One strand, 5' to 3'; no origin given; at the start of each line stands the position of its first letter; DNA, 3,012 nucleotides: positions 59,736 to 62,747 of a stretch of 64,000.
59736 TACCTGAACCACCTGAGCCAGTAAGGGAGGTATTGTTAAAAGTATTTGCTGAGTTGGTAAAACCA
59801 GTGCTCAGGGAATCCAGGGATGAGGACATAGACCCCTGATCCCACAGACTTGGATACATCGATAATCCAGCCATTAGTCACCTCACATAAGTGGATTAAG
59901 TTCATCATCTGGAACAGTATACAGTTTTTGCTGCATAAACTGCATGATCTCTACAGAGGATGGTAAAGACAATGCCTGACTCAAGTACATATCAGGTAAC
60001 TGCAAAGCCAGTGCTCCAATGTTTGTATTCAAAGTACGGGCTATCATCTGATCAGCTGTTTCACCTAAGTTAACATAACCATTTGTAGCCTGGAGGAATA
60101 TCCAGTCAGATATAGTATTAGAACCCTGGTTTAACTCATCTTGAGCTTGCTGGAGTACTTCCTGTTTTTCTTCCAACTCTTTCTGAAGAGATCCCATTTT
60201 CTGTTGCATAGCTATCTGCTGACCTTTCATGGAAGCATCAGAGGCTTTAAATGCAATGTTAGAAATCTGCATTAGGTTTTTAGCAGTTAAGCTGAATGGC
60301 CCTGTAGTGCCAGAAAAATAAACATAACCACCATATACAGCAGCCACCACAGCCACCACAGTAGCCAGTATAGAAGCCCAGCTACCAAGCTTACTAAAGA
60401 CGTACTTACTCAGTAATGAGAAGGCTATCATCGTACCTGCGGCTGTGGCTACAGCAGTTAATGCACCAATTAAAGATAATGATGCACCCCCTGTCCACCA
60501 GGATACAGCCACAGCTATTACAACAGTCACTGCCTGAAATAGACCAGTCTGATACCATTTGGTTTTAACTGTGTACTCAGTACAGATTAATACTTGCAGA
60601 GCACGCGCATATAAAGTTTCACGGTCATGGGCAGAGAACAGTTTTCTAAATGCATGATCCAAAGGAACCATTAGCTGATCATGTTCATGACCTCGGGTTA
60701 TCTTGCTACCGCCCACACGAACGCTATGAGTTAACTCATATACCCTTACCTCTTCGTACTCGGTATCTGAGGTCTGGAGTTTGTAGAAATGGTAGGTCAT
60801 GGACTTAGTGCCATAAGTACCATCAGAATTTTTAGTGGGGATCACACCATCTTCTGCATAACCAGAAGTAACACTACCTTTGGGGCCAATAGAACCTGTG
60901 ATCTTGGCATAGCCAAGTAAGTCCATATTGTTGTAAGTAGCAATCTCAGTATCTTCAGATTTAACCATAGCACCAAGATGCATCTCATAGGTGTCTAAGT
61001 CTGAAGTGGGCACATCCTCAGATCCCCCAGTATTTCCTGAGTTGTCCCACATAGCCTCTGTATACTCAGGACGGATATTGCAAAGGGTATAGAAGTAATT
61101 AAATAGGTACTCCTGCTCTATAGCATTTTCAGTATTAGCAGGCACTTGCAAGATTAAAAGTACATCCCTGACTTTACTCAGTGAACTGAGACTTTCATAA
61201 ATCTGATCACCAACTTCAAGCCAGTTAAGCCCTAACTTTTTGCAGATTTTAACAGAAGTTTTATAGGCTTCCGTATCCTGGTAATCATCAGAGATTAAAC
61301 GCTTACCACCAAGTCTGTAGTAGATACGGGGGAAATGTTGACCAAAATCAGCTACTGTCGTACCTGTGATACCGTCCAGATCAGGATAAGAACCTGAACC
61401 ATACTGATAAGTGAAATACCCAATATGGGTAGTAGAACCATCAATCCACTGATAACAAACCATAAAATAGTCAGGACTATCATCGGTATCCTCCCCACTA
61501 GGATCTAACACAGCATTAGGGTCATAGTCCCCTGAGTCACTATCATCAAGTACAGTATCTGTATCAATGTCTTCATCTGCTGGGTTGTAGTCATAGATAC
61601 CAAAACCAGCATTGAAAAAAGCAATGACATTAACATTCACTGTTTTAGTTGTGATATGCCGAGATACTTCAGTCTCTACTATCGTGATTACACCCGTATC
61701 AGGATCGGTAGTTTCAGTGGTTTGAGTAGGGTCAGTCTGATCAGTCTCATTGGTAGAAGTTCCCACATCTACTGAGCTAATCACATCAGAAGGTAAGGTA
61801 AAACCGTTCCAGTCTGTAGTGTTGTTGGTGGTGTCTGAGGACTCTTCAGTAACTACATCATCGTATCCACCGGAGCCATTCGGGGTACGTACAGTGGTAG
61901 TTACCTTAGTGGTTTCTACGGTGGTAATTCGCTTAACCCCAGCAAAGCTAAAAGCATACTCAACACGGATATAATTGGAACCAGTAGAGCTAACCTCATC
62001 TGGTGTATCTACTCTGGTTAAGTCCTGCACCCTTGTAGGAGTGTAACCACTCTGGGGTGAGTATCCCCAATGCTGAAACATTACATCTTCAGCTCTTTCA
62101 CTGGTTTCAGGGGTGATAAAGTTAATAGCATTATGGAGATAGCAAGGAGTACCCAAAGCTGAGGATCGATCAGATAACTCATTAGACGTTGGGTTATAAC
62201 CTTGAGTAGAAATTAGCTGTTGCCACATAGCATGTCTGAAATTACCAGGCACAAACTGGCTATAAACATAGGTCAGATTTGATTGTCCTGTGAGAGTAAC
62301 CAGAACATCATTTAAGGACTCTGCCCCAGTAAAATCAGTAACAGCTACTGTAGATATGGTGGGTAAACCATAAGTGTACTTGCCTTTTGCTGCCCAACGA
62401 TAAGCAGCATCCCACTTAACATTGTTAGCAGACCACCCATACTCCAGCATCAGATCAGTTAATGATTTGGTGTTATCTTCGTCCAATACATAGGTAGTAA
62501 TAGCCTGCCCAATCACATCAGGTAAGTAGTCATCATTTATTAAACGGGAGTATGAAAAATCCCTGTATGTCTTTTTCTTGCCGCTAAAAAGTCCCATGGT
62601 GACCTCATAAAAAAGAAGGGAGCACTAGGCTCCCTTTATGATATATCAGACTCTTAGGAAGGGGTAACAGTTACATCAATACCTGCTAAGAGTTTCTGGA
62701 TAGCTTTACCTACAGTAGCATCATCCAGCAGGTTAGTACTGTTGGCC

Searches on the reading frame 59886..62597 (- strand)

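Call 40: search_protein_families(library=phrogs, proteins=[window:59886-62597:-], max_evalue=0.00001)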
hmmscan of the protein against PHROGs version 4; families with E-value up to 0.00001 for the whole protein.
window:59886-62597:- (904 aa): 1 family
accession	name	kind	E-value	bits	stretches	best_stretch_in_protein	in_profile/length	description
phrog_2220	-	unknown function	3.3e-157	526.5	1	1-881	1-848/850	-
